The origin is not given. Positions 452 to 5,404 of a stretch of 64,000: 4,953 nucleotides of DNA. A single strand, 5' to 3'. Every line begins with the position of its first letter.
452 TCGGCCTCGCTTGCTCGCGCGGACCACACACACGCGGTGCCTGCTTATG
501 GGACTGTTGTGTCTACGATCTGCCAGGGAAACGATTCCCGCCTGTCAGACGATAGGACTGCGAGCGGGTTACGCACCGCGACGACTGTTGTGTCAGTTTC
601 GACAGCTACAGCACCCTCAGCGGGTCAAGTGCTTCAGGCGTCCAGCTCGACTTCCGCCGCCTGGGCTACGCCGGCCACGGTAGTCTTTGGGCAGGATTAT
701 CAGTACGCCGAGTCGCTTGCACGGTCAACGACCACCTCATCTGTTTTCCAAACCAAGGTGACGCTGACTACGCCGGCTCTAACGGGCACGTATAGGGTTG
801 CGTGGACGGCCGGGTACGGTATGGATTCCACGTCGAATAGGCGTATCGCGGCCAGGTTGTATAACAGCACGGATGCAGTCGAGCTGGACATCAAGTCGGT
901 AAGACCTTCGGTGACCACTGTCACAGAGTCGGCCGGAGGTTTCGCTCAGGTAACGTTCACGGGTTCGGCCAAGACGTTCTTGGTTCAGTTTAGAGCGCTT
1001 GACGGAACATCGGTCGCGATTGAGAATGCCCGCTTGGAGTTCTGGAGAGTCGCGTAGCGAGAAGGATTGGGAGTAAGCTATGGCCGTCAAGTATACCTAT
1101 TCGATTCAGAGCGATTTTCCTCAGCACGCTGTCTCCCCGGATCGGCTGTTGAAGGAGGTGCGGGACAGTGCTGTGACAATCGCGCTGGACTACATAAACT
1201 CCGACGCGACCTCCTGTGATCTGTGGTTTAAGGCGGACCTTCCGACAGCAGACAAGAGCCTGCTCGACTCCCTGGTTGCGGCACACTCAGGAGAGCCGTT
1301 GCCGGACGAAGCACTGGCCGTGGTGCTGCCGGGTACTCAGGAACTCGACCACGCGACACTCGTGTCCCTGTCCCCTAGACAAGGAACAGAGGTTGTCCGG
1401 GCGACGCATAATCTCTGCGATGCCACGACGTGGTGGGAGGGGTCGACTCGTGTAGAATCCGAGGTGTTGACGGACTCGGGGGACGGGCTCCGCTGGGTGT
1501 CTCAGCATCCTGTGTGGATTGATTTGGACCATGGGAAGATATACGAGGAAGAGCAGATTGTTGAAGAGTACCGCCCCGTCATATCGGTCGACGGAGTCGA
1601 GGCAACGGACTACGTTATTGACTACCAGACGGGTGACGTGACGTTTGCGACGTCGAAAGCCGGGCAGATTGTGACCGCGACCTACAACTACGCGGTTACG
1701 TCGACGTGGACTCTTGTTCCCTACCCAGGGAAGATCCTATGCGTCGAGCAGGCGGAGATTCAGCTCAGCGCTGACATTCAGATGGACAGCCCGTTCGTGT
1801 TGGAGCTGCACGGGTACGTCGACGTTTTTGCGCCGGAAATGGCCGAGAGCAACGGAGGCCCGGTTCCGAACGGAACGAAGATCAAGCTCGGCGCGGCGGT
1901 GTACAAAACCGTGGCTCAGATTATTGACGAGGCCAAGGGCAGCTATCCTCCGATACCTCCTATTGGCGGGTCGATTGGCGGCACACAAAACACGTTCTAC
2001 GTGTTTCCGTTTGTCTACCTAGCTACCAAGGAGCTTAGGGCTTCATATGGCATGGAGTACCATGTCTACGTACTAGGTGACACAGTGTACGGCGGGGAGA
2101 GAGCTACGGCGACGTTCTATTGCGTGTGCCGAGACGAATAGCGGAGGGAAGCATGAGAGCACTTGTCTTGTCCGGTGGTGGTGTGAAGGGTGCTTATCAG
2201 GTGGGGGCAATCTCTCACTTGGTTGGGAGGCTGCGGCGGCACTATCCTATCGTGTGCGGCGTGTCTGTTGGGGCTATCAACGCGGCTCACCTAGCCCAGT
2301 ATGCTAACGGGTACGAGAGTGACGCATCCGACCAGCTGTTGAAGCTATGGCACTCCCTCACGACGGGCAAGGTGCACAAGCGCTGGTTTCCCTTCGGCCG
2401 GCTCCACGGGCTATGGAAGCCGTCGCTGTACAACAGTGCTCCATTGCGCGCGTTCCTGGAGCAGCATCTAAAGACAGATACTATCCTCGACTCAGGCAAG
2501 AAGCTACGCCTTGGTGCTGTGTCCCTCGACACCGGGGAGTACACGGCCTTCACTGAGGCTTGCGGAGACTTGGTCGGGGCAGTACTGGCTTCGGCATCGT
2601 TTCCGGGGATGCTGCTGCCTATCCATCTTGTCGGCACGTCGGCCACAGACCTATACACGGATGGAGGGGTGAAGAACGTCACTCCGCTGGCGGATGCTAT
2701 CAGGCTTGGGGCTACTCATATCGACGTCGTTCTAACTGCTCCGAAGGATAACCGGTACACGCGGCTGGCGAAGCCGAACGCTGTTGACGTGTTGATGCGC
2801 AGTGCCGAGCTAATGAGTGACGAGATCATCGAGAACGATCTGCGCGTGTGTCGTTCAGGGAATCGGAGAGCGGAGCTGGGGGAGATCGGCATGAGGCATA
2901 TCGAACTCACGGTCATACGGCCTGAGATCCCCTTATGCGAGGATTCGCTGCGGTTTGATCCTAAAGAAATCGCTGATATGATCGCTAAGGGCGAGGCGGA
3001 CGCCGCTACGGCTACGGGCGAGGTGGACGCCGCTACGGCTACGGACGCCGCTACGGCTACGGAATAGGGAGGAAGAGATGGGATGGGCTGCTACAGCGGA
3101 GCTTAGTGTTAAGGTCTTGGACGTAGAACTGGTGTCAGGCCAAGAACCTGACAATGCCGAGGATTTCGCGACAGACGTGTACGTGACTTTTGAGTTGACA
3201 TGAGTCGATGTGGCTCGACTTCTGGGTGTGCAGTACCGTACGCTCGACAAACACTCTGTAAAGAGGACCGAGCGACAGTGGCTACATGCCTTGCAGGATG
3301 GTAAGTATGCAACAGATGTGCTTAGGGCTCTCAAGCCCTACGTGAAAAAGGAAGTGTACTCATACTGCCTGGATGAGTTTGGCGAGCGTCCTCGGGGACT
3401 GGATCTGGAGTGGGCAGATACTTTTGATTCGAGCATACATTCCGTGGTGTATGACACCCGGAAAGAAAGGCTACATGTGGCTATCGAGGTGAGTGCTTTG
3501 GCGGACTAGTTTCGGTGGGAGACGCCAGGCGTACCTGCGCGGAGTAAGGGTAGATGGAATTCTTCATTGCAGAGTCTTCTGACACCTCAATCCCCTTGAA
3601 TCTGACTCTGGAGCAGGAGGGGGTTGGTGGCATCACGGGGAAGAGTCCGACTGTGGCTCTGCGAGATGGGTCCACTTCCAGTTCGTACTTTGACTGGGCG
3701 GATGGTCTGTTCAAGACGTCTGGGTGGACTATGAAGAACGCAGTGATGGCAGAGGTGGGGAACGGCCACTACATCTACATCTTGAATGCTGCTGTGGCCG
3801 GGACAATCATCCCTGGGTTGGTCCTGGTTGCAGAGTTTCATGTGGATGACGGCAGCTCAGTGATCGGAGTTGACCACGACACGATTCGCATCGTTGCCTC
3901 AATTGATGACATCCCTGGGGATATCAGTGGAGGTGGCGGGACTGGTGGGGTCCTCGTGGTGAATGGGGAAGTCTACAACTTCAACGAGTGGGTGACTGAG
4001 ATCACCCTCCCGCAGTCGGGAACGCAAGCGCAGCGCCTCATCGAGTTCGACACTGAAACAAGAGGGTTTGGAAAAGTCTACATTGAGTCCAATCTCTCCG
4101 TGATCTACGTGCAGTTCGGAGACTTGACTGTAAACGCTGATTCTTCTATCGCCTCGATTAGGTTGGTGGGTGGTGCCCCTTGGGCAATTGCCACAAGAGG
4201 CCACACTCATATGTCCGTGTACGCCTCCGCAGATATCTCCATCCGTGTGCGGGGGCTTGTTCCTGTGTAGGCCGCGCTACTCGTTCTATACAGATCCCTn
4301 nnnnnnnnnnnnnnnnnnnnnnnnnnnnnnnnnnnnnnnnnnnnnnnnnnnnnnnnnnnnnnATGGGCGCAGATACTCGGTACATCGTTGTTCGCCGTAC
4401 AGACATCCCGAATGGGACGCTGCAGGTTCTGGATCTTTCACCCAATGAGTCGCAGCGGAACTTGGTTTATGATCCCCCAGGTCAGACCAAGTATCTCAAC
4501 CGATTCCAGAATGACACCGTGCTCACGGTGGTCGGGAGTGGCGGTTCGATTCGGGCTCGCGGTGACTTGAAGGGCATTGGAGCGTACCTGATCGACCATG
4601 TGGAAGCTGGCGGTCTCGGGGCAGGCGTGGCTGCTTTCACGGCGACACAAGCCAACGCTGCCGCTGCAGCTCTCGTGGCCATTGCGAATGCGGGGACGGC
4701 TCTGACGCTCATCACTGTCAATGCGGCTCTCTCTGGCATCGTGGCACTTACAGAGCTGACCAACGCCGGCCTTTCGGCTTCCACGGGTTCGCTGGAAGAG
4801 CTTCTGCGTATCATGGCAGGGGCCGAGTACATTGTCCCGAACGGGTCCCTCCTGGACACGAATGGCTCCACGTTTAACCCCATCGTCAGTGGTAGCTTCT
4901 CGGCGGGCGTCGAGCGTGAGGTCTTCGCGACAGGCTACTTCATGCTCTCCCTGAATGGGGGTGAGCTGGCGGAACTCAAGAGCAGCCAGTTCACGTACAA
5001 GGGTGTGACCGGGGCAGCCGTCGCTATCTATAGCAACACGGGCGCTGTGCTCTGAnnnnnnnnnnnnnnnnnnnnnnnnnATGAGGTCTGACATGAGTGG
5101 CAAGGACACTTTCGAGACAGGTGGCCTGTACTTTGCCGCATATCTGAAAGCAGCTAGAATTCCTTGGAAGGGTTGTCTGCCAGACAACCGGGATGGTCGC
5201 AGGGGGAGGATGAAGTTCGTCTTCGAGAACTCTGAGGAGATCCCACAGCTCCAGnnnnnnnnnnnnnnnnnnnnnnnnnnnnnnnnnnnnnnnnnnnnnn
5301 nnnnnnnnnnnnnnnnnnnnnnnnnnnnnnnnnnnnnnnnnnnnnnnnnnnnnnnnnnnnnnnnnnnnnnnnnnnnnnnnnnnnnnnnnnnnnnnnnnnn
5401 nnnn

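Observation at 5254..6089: Composite in-frame insertion built from two self-copies and a foreign fragment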

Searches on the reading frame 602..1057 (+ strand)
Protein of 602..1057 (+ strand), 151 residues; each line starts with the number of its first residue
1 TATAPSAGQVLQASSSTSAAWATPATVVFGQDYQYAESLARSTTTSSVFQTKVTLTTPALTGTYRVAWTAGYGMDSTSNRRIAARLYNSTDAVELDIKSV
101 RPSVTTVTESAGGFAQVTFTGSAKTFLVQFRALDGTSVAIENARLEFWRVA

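Call 81: search_protein_representatives(protein=window:602-1057:+)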
Query: 151 residues. Proteins with E-value up to 0.001 (for the whole library): 1497; up to 1e-10: 419; up to 1e-30: 6. The best 150 are listed.
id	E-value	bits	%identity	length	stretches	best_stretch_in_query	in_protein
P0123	2.6e-45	170.1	97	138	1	66-151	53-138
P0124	3.9e-33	130.7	40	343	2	19-150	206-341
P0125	1.9e-31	125.3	55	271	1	21-150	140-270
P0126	3.0e-31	124.6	51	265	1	19-151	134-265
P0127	3.4e-31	124.5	53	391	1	12-151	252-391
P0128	5.5e-31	123.8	51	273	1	15-150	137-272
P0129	2.1e-30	121.9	53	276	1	15-151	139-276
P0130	2.5e-30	121.7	52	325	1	6-150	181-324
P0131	4.5e-30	120.8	54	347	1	27-150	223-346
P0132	5.0e-30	120.7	53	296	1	25-150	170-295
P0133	8.6e-30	119.9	49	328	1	4-150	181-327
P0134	2.0e-29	118.8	52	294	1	23-150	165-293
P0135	8.8e-29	116.7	54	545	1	26-150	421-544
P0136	1.0e-28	116.5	54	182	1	26-150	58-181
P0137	1.2e-28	116.2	52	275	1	25-150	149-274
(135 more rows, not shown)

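Call 83: find_encoding_contigs(protein=P0123, flank=10000, max_places=10)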
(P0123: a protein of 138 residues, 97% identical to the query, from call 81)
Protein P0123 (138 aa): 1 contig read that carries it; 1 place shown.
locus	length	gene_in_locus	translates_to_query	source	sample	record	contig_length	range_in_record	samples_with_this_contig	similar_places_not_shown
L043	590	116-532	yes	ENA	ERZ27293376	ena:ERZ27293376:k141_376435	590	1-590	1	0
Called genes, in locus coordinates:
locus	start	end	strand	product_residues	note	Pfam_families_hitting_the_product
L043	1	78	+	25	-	?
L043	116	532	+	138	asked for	-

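Call 85: search_protein_families(library=pfam, proteins=[window:674-1057:+], max_evalue=1)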
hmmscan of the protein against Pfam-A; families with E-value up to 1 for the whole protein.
window:674-1057:+ (127 aa): 1 family
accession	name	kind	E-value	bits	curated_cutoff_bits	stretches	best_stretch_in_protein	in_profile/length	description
PF01835.25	MG2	-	0.066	14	32.8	1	17-49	53-86/96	MG2 domain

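Call 96: predict_structure(alignment_id=A10)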
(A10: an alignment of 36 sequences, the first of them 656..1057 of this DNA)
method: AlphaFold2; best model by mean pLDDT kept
length: 133 residues; sequences in the alignment: 36
mean_pLDDT: 92.7   pTM: 0.85
mean pLDDT of the five models: 92.7, 92.7, 92.6, 92.3, 91.6
residues with pLDDT >= 90: 103; 70-90: 25; 50-70: 5; < 50: 0
segments of 3 or more residues with pLDDT < 50: none
pLDDT, mean of each block of 10 residues (from residue 1): 73 95 97 98 98 86 94 98 80 96 98 94 97 93
secondary structure, 60 per line:
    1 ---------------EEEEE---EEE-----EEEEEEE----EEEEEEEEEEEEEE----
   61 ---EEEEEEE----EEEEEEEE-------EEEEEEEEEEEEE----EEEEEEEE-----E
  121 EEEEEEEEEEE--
elements in order: E16-20 E24-26 E32-38 E43-56 E64-70 E75-82 E90-102 E107-114 E120-131

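Call 98: fold_search(model_id=the predicted structure, library=pdb)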
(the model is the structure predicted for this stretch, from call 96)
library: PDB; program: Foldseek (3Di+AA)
matches with E <= 10: 500; with E <= 0.001: 500
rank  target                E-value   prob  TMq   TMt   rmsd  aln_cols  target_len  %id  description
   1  8ke9_A                2.0e-08  1.00  0.66  0.43   4.0       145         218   18  The CBD domain of cyanophage A-1(L) short tail fiber (released 2024-04-10)
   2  8d02                  1.7e-07  1.00  0.64  0.59   4.1       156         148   10  Crystal Structure of Bacillus anthracis BxpB (released 2023-05-24)
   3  9k09_A                1.7e-07  1.00  0.55  0.22   8.4       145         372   18  Cyanophage A4 portal-tail complex (released 2025-04-09)
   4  7r1m_A                2.0e-07  1.00  0.61  0.53   5.5       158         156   12  Crystal structure of ExsFA, a Bacillus cereus spore exosporium protein (released 2023-02-15)
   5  4jdo_C                3.3e-07  1.00  0.66  0.43   2.9       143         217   12  Secreted chlamydial protein pgp3, coiled-coil deletion (released 2013-06-05)
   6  6gjt_F                3.3e-07  1.00  0.63  0.50   4.1       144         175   11  Chlamydia protein Pgp3 studied at high resolution in a new crystal form (released 2018-07-25)
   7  7r5i_C                4.6e-07  1.00  0.62  0.57   4.1       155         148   11  High resolution Crystal structure of ExsFA, a Bacillus cereus spore exosporium protein (released 2023-08-23)
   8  9h3d_D                7.5e-07  1.00  0.62  0.57   4.2       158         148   11  F-ENA exosporium anchoring complex between ExsF and a peptide derived from the N-terminus of F-Anchor (released 2025-03-12)
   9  9h3d_E                8.1e-07  1.00  0.58  0.54   5.6       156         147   11  F-ENA exosporium anchoring complex between ExsF and a peptide derived from the N-terminus of F-Anchor (released 2025-03-12)
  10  4jdn_B                8.6e-07  1.00  0.69  0.65   2.8       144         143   12  Secreted Chlamydial Protein PGP3, C-terminal Domain (released 2013-06-05)
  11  4jdo_A                9.9e-07  1.00  0.66  0.43   2.9       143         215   11  Secreted chlamydial protein pgp3, coiled-coil deletion (released 2013-06-05)
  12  6gjt_C                1.1e-06  1.00  0.63  0.52   4.1       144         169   11  Chlamydia protein Pgp3 studied at high resolution in a new crystal form (released 2018-07-25)
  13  7r1m_B                1.1e-06  1.00  0.63  0.57   4.1       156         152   12  Crystal structure of ExsFA, a Bacillus cereus spore exosporium protein (released 2023-02-15)
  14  7r5i_B                1.1e-06  1.00  0.56  0.53   4.6       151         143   11  High resolution Crystal structure of ExsFA, a Bacillus cereus spore exosporium protein (released 2023-08-23)
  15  6gjt_E                1.1e-06  1.00  0.61  0.47   4.1       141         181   11  Chlamydia protein Pgp3 studied at high resolution in a new crystal form (released 2018-07-25)
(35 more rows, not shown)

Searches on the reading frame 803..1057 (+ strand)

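Call 24: search_protein_families(library=pfam, proteins=[window:803-1057:+], max_evalue=10)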
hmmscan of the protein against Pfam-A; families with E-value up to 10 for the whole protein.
window:803-1057:+ (84 aa): 1 family
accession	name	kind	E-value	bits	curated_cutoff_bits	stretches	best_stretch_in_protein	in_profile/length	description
PF25289.1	DUF7877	-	0.22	12.4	27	1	12-42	53-83/115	Domain of unknown function (DUF7877)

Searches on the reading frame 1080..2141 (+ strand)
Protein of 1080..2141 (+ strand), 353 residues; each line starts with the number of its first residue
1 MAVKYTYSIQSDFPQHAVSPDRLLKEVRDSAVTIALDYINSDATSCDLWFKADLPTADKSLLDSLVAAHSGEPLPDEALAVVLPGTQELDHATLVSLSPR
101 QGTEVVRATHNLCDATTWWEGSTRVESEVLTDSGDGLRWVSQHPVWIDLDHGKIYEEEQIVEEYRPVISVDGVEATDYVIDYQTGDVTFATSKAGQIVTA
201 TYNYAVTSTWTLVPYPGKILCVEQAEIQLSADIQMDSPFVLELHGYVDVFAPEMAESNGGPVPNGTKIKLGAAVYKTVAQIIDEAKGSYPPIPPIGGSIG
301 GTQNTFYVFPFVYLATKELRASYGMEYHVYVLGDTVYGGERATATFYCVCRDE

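Call 6: search_protein_families(library=pfam, proteins=[window:1080-2141:+], max_evalue=0.01)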
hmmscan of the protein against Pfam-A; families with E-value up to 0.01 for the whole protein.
window:1080-2141:+ (353 aa): 0 families

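Call 7: search_protein_families(library=phrogs, proteins=[window:1080-2141:+], max_evalue=0.001)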
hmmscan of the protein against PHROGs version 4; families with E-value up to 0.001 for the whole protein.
window:1080-2141:+ (353 aa): 0 families

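Call 58: search_protein_families(library=pfam, alignment_id=A6, max_evalue=0.001)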
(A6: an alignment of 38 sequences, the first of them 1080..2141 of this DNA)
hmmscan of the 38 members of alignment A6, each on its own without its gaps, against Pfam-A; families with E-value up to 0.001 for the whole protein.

A. member 1, window:1080-2141:+ (353 aa): 0 families

B. families by the number of members that match (of 38 scanned): 14 families
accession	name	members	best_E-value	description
PF25216.1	Volactin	1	3.8e-71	Volactin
PF01734.28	Patatin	1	6.6e-28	Patatin-like phospholipase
PF05951.18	Peptidase_M15_2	1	1.1e-12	Bacterial protein of unknown function (DUF882)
PF08291.16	Peptidase_M15_3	1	8.5e-11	Peptidase M15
PF05443.17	ROS_MUCR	1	1.8e-10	ROS/MUCR transcriptional regulator protein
PF13455.12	MUG113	1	3.2e-10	Meiotically up-regulated gene 113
PF14890.11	Intein_splicing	1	1.2e-09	Intein splicing domain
PF14528.11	LAGLIDADG_3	1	7.6e-09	LAGLIDADG-like domain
PF08722.17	Tn7_TnsA-like_N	1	3.2e-07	TnsA-like endonuclease N terminal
PF10544.15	T5orf172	1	3.6e-05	T5orf172 domain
PF09343.15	DUF2460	1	6.7e-05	Conserved hypothetical protein 2217 (DUF2460)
PF03288.22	Pox_D5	1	8.4e-05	Poxvirus D5 protein-like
PF02389.20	Cornifin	1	0.00011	Cornifin (SPRR) family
PF07591.16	PT-HINT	1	0.0004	Pretoxin HINT domain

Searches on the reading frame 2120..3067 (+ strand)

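Call 6: search_protein_families(library=pfam, proteins=[window:2120-3067:+], max_evalue=0.01)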
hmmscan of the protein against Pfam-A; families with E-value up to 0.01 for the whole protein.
window:2120-3067:+ (315 aa): 1 family
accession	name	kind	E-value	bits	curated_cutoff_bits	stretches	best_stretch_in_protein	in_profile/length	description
PF01734.28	Patatin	-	6.6e-28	98.7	27.7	1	15-194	1-191/191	Patatin-like phospholipase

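Call 7: search_protein_families(library=phrogs, proteins=[window:2120-3067:+], max_evalue=0.001)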
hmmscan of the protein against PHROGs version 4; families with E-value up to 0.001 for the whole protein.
window:2120-3067:+ (315 aa): 0 families

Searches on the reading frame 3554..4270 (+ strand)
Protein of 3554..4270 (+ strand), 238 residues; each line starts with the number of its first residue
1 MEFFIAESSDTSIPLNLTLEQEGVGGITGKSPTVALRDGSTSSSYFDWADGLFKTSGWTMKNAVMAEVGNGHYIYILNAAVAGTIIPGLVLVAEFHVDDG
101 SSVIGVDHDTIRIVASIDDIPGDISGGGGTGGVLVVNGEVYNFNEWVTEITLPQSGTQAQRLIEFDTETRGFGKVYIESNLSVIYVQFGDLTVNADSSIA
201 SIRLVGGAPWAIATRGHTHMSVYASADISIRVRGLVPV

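Call 6: search_protein_families(library=pfam, proteins=[window:3554-4270:+], max_evalue=0.01)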
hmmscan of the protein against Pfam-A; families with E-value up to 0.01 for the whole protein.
window:3554-4270:+ (238 aa): 0 families

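Call 7: search_protein_families(library=phrogs, proteins=[window:3554-4270:+], max_evalue=0.001)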
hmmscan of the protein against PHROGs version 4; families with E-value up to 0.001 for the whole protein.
window:3554-4270:+ (238 aa): 0 families

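Call 24: search_protein_families(library=pfam, proteins=[window:3554-4270:+], max_evalue=10)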
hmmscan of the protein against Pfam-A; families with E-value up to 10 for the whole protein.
window:3554-4270:+ (238 aa): 0 families

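Call 87: find_homologous_proteins(query=window:3554-4270:+, max_evalue=0.001)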
Query window:3554-4270:+ (238 aa): 25 proteins with E <= 0.001 among 792 candidates.
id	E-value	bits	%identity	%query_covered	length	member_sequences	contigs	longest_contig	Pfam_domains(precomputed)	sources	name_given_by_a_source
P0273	2.5e-150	517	100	100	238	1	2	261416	-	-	-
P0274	5.8e-134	463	89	100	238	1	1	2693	-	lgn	-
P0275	8.7e-123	426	81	100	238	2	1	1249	-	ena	-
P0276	1.5e-83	298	57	100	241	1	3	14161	-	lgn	-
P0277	3.8e-80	287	59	98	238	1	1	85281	-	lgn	-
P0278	2.0e-78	281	57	98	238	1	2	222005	-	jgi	-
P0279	1.3e-75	272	54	98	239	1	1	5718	-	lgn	-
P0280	4.3e-70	254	49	100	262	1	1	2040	-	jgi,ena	-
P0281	3.6e-63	231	48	50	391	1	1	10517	-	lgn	-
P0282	6.6e-62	227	63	73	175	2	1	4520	-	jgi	jgi:hypothetical protein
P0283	4.5e-33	133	47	65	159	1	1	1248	-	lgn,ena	-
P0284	6.5e-33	132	53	52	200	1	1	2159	-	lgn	-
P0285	7.5e-30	122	62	37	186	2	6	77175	-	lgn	-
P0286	1.8e-29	121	50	49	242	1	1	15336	-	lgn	-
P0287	1.2e-28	118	50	49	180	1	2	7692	-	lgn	-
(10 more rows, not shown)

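Call 88: find_encoding_contigs(protein=P0274, flank=5000, max_places=3)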
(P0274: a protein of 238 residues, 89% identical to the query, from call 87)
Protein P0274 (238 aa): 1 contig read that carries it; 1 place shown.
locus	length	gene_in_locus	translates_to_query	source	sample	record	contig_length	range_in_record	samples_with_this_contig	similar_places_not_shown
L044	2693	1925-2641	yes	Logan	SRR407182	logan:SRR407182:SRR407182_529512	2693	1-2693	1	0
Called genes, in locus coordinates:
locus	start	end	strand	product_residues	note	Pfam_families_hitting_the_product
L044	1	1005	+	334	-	?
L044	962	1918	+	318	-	PF01734:Patatin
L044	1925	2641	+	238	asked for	-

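Call 89: find_encoding_contigs(protein=P0277, flank=5000, max_places=3)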
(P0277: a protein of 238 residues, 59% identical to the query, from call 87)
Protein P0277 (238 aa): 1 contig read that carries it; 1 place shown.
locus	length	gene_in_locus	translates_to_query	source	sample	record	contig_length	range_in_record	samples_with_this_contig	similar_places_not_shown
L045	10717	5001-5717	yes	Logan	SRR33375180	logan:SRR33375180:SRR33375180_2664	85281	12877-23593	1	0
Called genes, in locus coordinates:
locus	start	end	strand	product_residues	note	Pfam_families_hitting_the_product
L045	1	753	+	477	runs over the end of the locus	-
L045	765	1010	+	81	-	-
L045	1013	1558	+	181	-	-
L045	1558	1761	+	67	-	-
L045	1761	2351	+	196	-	-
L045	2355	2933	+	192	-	-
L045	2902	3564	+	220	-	-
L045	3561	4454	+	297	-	-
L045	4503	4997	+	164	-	-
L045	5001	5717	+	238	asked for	-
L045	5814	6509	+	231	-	-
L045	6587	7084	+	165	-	-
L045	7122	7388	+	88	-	PF18903:DUF5659 (weak)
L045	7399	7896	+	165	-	-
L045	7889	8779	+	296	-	-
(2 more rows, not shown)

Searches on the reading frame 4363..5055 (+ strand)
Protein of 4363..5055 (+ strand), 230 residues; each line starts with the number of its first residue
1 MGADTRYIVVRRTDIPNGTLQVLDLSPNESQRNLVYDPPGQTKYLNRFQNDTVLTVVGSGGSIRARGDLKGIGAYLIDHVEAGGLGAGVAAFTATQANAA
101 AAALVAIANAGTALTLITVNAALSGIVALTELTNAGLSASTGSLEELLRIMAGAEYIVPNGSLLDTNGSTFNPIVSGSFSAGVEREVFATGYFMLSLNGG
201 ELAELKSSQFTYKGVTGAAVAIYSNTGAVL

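Call 6: search_protein_families(library=pfam, proteins=[window:4363-5055:+], max_evalue=0.01)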
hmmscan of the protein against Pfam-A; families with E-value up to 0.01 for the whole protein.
window:4363-5055:+ (230 aa): 0 families

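Call 7: search_protein_families(library=phrogs, proteins=[window:4363-5055:+], max_evalue=0.001)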
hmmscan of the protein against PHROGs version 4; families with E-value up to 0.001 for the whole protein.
window:4363-5055:+ (230 aa): 0 families

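Call 40: find_related_loci(query=window:4363-5055:+, collection=metagenome_contigs, flank=6000)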
Query window:4363-5055:+ (230 aa) in metagenome_contigs; peptide patterns used: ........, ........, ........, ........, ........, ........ (x = any residue, [..] = any of these).
534 stretches matched a pattern, but none encodes a relative of the query by tblastn (E <= 1e-3).

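Call 41: find_encoding_contigs(protein=window:4363-5055:+, flank=6000, max_places=10)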
Protein window:4363-5055:+ (230 aa): 4 contigs read that carry it; 4 places shown.
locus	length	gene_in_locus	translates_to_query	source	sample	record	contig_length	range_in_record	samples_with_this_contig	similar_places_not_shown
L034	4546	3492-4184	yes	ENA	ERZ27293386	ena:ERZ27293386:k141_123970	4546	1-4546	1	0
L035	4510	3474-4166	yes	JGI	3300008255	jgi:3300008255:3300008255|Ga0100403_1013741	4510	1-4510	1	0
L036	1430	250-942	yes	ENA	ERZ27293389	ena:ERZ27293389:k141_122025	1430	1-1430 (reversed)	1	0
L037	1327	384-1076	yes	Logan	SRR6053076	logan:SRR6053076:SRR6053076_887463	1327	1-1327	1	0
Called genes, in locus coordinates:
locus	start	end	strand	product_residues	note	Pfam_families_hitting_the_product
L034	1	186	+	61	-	?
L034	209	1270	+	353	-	-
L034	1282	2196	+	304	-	-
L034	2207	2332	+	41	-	-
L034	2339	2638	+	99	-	-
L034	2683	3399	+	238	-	-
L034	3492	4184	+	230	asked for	-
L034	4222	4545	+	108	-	?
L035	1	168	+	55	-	?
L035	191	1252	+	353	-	-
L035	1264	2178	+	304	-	-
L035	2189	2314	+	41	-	-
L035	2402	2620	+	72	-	-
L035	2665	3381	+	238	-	-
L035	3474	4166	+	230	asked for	-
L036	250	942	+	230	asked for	-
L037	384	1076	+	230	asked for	-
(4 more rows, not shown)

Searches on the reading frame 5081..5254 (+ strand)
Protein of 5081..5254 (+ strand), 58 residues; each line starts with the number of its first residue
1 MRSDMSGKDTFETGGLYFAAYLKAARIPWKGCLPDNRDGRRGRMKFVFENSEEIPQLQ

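Call 24: search_protein_families(library=pfam, proteins=[window:5081-5254:+], max_evalue=10)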
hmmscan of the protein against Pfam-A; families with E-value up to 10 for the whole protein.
window:5081-5254:+ (58 aa): 1 family
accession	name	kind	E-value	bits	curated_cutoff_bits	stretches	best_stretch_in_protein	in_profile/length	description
PF18903.5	DUF5659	-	0.032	14.5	23.6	1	9-56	2-45/75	Domain of unknown function (DUF5659)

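Call 25: find_homologous_proteins(query=window:5081-5254:+, max_evalue=0.01)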
Query window:5081-5254:+ (58 aa): 1 proteins with E <= 0.01 among 2 candidates.
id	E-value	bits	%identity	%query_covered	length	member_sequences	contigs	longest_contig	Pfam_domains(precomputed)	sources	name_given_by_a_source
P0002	1.0e-19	87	74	93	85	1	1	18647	-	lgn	-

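Call 29: find_encoding_contigs(protein=P0002, flank=10000)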
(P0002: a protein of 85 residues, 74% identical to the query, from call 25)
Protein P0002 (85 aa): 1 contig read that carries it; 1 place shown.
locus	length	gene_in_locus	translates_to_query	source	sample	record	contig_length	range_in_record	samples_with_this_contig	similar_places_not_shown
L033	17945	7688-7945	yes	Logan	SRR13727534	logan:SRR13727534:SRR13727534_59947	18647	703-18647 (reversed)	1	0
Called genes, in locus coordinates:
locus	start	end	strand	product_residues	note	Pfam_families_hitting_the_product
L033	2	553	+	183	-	?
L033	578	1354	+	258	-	-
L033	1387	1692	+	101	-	-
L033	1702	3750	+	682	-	PF13385:Laminin_G_3, PF02018:CBM_4_9 (faint)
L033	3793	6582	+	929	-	PF13385:Laminin_G_3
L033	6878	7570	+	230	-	-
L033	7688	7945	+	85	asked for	-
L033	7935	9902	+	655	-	-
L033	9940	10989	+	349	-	-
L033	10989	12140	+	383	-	-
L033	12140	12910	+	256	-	-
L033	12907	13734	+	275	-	-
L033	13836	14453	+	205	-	-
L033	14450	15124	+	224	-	-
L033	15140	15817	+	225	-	-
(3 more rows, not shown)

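Call 38: search_protein_families(library=phrogs, proteins=[window:5081-5254:+, P0002], max_evalue=0.01)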
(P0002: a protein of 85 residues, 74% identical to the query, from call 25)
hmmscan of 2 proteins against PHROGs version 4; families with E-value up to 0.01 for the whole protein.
window:5081-5254:+ (58 aa): 0 families

P0002 (85 aa): 0 families

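Call 85: search_protein_families(library=pfam, proteins=[P0002], max_evalue=1)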
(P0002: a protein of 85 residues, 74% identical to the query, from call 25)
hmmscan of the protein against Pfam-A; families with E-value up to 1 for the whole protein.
P0002 (85 aa): 1 family
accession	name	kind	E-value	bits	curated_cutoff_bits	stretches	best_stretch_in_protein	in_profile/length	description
PF18903.5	DUF5659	-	0.00072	19.8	23.6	1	5-83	2-74/75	Domain of unknown function (DUF5659)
